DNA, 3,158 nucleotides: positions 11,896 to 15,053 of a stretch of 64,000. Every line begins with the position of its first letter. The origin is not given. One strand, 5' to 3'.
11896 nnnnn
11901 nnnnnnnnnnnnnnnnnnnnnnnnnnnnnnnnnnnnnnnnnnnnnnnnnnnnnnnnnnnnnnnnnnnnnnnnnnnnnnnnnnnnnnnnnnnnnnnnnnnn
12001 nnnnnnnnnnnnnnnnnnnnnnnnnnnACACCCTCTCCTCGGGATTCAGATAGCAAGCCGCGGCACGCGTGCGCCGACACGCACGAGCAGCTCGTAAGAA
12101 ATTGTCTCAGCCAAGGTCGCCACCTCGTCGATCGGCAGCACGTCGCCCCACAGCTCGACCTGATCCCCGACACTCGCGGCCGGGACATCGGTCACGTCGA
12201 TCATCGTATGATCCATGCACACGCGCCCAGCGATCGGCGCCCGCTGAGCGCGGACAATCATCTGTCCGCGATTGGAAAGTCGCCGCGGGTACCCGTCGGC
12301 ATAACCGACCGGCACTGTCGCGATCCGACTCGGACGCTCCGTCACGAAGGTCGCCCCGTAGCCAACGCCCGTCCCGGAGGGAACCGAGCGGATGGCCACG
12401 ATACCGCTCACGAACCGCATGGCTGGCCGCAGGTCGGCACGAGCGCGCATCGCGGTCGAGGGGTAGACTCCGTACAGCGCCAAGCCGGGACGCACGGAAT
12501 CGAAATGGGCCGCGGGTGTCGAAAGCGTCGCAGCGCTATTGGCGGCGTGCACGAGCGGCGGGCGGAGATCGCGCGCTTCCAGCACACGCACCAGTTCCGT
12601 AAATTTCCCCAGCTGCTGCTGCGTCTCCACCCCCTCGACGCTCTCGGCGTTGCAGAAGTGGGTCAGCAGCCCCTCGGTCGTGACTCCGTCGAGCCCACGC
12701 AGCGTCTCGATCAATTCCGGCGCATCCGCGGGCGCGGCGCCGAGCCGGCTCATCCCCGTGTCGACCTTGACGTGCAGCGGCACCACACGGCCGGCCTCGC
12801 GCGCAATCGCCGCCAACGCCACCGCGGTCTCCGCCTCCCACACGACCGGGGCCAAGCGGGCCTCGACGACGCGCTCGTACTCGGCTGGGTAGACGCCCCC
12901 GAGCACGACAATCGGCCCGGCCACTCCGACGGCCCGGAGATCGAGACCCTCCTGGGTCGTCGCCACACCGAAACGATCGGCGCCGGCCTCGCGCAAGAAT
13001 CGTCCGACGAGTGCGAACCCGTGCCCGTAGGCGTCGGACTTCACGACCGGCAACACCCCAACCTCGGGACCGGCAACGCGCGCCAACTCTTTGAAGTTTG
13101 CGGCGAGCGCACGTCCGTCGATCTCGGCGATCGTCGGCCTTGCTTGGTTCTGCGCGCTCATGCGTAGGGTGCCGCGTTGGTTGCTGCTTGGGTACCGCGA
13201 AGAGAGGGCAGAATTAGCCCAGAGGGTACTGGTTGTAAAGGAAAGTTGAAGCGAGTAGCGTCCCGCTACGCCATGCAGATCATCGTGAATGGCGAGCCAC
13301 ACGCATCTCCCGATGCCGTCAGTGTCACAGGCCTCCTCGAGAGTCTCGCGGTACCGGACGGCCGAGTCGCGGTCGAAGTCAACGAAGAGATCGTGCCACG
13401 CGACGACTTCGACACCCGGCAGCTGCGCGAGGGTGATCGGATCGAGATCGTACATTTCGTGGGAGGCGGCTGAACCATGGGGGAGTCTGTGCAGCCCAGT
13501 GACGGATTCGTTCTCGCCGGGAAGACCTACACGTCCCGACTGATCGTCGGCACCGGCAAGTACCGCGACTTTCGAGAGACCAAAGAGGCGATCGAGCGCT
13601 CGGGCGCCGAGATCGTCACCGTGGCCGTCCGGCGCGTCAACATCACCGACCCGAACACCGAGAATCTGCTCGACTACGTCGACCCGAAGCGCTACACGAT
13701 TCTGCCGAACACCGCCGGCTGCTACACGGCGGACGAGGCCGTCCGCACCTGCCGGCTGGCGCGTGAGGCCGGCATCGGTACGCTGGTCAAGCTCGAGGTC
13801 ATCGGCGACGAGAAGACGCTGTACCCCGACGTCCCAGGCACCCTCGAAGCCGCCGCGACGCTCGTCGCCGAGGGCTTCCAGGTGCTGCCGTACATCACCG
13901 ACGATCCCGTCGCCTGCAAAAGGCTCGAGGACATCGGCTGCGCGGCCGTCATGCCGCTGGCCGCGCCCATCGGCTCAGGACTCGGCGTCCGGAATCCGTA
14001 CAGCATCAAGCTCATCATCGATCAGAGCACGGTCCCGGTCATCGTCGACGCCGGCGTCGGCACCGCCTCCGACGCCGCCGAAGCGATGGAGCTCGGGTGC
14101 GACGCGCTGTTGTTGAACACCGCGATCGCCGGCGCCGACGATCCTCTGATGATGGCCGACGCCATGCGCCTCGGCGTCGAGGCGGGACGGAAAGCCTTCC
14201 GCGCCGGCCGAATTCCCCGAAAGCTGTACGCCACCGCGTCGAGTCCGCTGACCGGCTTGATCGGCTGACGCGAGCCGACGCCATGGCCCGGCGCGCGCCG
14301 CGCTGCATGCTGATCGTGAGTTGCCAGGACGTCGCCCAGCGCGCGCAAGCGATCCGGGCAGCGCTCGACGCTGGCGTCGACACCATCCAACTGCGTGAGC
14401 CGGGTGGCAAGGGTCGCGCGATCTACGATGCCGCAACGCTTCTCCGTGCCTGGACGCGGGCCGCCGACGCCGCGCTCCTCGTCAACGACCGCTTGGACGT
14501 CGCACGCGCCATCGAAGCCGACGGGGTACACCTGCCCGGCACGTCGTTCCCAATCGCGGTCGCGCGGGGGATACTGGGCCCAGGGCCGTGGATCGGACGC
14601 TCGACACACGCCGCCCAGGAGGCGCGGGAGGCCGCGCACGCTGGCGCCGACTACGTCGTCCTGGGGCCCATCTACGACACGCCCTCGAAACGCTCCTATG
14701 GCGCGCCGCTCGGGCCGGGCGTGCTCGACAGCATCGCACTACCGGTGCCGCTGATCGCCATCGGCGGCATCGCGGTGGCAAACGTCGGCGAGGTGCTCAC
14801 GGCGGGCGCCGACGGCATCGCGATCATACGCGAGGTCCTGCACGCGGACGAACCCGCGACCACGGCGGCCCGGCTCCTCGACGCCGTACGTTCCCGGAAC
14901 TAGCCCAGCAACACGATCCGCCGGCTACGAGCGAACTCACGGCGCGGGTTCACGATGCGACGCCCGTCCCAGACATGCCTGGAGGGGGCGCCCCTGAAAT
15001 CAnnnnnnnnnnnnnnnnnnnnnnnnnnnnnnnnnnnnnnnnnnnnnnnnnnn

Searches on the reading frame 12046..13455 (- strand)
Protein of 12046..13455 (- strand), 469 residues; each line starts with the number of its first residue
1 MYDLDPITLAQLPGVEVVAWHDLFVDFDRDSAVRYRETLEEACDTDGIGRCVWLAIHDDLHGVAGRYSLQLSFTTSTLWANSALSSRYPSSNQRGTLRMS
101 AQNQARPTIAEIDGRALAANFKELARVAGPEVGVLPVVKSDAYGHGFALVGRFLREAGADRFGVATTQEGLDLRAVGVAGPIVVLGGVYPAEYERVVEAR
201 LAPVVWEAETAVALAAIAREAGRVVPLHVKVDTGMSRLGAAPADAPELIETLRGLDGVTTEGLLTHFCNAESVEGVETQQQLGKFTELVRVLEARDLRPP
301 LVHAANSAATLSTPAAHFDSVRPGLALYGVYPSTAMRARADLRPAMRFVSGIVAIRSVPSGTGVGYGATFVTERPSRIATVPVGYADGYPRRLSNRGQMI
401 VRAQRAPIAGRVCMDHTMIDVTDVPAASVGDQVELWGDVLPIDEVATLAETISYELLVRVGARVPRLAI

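Call 20: search_protein_families(library=pfam, proteins=[window:12046-13455:-], max_evalue=0.001)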
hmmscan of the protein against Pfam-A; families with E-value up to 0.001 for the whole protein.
window:12046-13455:- (469 aa): 2 families
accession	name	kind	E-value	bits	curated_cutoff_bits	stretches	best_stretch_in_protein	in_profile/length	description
PF01168.26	Ala_racemase_N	-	2.9e-67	227.1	24.1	1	112-332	1-220/220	Alanine racemase, N-terminal domain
PF00842.27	Ala_racemase_C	-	3.6e-47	159.5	25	1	345-467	1-126/127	Alanine racemase, C-terminal domain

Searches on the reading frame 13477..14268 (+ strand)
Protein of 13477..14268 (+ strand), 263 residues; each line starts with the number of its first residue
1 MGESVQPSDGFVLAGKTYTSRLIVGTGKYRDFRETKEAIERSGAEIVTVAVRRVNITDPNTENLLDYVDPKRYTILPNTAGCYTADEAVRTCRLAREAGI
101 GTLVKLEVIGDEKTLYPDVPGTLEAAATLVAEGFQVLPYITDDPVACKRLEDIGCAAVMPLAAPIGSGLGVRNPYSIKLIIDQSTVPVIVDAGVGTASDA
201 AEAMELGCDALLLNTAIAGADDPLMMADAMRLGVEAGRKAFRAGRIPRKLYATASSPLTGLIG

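Call 20: search_protein_families(library=pfam, proteins=[window:13477-14268:+], max_evalue=0.001)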
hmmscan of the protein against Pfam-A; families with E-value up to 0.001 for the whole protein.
window:13477-14268:+ (263 aa): 2 families
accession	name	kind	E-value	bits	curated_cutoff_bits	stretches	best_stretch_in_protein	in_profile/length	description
PF05690.20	ThiG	-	4.5e-113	377.1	23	1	13-257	2-247/247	Thiazole biosynthesis protein ThiG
PF00977.27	His_biosynth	-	9e-05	22.5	23.6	0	176-218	64-106/228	Histidine biosynthesis protein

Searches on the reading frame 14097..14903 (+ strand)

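Call 20: search_protein_families(library=pfam, proteins=[window:14097-14903:+], max_evalue=0.001)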
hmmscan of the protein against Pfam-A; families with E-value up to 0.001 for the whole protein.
window:14097-14903:+ (268 aa): 1 family
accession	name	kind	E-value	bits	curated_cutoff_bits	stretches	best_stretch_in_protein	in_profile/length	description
PF02581.23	TMP-TENI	-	4.5e-50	170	27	1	71-247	2-180/180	Thiamine monophosphate synthase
